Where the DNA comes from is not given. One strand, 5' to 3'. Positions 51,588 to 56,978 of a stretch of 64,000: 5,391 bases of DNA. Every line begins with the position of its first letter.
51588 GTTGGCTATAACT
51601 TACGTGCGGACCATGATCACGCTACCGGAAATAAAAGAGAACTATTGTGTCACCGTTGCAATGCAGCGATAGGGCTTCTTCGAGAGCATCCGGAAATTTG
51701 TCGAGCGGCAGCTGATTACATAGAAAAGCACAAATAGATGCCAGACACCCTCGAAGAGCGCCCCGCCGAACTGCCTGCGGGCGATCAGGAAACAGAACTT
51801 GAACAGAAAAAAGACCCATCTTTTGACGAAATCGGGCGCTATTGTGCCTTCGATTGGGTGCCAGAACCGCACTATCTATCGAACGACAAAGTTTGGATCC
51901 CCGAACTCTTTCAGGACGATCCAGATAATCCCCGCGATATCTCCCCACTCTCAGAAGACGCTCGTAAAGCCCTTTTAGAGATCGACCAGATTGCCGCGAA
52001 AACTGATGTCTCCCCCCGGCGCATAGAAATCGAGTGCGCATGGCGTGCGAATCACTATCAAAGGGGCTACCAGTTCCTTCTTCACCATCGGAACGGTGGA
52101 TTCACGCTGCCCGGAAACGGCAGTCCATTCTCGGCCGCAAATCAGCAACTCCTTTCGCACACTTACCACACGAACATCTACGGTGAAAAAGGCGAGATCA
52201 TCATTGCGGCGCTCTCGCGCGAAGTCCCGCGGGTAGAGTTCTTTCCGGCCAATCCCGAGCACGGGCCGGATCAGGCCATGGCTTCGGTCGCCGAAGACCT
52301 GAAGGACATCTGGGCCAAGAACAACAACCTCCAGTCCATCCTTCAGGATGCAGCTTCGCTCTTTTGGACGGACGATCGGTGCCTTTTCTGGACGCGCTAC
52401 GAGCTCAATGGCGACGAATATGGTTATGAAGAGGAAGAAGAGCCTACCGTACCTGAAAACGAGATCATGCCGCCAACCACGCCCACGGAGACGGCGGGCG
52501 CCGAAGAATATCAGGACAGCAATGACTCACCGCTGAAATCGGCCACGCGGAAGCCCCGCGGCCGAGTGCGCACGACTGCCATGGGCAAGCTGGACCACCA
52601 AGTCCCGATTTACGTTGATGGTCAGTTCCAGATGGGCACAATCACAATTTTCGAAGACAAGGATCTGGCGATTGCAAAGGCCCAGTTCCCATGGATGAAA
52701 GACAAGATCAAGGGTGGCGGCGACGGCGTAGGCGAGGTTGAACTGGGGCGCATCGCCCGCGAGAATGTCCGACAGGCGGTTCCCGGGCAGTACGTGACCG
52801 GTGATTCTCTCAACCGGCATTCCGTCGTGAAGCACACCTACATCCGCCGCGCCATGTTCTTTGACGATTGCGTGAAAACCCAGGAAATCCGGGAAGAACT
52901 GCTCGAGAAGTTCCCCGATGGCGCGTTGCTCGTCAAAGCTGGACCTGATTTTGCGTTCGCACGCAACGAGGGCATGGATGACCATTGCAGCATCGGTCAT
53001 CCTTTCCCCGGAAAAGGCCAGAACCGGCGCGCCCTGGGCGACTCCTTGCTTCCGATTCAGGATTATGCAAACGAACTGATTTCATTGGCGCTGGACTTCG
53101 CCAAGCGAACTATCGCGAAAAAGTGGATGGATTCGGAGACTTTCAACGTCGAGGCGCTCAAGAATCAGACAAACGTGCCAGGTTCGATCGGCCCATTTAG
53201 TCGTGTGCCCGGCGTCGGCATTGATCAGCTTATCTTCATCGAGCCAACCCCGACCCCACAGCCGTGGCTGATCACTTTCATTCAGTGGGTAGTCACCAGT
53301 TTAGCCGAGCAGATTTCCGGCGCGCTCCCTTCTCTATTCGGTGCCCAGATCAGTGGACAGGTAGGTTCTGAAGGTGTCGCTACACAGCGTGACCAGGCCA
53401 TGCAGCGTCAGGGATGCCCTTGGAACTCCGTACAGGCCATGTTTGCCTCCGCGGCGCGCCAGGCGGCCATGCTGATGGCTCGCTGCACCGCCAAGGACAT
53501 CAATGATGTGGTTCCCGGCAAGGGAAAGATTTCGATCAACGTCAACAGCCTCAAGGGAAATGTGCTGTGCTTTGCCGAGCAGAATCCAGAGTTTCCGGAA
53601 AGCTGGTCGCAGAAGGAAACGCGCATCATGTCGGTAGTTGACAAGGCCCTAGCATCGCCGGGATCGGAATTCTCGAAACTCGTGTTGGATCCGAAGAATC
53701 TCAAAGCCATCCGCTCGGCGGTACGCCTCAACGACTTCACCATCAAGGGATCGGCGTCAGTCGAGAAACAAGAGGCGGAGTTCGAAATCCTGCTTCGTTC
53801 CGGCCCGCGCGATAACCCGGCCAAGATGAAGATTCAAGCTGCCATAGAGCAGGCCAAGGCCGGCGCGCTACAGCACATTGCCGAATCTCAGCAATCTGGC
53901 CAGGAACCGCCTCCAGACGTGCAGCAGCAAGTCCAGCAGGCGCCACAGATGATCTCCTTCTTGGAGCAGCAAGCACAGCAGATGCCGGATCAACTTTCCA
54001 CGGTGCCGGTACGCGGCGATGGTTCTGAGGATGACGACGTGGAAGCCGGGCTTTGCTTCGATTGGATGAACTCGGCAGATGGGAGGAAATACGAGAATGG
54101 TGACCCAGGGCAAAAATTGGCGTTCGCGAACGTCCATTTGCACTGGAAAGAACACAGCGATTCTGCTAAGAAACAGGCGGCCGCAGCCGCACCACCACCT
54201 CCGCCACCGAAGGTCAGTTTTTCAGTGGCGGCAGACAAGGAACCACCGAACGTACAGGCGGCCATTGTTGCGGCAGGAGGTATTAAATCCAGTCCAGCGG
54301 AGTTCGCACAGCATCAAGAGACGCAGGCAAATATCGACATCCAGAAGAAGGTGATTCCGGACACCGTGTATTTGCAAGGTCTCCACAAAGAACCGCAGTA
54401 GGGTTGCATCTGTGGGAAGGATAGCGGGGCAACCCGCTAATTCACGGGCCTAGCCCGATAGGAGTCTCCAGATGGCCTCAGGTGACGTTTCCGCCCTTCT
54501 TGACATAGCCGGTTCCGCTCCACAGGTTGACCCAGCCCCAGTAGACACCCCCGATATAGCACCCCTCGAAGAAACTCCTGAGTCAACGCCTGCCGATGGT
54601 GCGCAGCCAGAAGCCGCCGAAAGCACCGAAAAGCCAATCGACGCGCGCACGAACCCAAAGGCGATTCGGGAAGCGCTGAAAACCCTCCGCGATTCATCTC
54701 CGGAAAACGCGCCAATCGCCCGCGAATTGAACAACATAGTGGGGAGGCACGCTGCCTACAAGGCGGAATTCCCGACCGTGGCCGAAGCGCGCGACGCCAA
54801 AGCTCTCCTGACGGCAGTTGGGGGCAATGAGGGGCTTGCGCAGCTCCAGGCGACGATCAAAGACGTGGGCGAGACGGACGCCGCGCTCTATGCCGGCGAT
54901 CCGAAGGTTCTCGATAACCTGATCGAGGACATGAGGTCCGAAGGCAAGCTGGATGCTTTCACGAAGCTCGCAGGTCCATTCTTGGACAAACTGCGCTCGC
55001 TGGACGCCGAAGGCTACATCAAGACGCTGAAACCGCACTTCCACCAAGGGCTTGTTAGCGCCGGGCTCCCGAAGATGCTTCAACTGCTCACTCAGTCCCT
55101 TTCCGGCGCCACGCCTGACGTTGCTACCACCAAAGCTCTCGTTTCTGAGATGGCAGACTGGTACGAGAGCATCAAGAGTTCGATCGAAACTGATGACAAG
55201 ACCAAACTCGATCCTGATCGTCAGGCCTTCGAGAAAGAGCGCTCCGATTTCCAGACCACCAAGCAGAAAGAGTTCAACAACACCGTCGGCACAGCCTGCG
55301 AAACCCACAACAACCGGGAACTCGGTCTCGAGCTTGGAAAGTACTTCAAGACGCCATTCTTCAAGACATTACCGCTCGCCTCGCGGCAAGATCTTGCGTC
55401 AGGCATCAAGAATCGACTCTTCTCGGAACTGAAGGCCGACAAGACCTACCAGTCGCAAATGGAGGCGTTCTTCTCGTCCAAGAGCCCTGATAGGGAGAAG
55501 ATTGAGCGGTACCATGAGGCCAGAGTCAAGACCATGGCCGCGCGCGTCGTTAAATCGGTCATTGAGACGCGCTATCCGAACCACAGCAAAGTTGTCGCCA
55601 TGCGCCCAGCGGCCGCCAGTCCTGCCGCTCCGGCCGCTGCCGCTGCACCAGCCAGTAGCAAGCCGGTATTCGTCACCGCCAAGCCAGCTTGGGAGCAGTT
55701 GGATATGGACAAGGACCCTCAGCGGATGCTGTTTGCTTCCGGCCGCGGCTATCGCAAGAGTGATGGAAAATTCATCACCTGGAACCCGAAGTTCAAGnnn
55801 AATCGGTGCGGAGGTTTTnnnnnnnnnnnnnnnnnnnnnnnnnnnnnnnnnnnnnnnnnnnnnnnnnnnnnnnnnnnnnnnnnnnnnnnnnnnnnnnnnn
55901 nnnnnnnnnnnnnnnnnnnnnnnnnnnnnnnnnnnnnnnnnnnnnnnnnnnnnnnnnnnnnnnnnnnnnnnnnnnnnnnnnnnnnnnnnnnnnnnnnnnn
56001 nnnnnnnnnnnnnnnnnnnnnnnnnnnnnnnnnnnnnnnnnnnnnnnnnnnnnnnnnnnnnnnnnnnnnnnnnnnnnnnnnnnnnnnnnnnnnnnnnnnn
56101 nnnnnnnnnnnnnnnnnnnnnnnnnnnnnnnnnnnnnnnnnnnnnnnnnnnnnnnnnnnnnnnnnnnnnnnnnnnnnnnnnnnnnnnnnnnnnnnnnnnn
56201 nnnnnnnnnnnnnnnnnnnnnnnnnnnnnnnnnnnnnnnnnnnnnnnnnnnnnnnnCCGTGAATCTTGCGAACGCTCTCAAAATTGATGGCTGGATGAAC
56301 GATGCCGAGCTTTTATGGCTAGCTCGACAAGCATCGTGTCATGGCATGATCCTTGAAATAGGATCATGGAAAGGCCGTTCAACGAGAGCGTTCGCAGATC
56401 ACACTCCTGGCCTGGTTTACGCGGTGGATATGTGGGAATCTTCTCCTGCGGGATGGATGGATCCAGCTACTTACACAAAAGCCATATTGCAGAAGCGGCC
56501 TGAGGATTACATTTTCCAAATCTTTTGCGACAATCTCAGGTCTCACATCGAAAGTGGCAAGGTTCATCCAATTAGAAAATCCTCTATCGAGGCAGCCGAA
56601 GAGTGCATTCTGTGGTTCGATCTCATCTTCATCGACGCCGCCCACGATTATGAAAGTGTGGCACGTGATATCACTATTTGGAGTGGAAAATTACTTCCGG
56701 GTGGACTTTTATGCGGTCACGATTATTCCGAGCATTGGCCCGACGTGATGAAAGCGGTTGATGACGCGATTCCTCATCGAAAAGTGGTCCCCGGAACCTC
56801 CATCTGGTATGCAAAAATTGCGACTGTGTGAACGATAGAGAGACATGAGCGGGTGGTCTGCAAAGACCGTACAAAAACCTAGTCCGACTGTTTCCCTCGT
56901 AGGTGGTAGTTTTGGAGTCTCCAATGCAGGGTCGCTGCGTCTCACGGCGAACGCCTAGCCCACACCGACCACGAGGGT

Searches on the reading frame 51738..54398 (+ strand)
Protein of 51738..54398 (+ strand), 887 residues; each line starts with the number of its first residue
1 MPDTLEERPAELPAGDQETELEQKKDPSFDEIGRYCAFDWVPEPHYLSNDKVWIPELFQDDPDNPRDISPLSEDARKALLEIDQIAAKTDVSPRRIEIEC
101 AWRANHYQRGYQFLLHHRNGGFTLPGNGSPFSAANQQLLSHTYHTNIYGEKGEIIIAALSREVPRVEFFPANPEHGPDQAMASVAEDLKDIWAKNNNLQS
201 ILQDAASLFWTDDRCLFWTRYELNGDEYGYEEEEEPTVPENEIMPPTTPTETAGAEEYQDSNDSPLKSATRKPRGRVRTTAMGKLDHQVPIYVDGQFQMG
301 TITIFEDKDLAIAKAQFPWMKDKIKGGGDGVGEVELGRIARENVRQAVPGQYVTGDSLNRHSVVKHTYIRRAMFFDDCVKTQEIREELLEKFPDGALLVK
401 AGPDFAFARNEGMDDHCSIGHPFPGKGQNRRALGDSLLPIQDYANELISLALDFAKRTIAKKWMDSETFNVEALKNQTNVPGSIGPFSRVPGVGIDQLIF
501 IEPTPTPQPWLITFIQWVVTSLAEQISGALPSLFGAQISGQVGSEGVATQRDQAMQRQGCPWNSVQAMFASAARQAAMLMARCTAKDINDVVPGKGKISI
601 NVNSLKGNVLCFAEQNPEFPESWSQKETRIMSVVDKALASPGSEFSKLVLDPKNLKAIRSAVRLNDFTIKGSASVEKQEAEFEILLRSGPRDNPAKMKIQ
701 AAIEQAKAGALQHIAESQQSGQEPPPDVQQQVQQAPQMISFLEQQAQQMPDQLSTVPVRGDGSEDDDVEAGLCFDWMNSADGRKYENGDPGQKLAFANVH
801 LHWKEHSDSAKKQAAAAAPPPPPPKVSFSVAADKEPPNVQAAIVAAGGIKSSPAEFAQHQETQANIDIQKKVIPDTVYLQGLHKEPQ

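Call 8: search_protein_families(library=phrogs, proteins=[window:51738-54398:+], max_evalue=0.001)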
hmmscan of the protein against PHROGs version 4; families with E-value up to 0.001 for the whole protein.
window:51738-54398:+ (887 aa): 0 families

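Call 9: search_protein_families(library=pfam, proteins=[window:51738-54398:+], max_evalue=0.001)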
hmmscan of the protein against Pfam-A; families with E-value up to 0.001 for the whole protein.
window:51738-54398:+ (887 aa): 0 families

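Call 58: search_dna_similar(query=window:51738-54398:+, collection=phages, mode=protein, max_evalue=0.001, max_rows=15)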
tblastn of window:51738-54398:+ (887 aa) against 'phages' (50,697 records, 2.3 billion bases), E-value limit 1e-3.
No match.

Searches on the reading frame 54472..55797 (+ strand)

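Call 3: search_protein_families(library=pfam, proteins=[window:54472-55797:+], max_evalue=0.01)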
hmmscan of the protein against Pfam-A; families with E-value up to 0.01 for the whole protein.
window:54472-55797:+ (442 aa): 0 families

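Call 4: search_protein_families(library=phrogs, proteins=[window:54472-55797:+], max_evalue=0.01)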
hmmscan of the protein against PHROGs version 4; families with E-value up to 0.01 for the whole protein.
window:54472-55797:+ (442 aa): 1 family
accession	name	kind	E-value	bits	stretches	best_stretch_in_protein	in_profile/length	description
phrog_15186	-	unknown function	0.0087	17.4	1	16-108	32-117/270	-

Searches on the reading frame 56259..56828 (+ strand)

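Call 3: search_protein_families(library=pfam, proteins=[window:56259-56828:+], max_evalue=0.01)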
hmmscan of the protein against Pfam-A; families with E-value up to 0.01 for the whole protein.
window:56259-56828:+ (190 aa): 1 family
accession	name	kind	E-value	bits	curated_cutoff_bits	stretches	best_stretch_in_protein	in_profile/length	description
PF13578.12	Methyltransf_24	-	4.5e-16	60.1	26.3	1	32-156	1-105/105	Methyltransferase domain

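Call 4: search_protein_families(library=phrogs, proteins=[window:56259-56828:+], max_evalue=0.01)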
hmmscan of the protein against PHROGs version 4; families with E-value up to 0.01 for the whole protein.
window:56259-56828:+ (190 aa): 1 family
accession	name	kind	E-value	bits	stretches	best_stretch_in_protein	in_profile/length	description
phrog_2675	-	other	3.8e-16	59.6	1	20-172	309-460/599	DNA methyltransferase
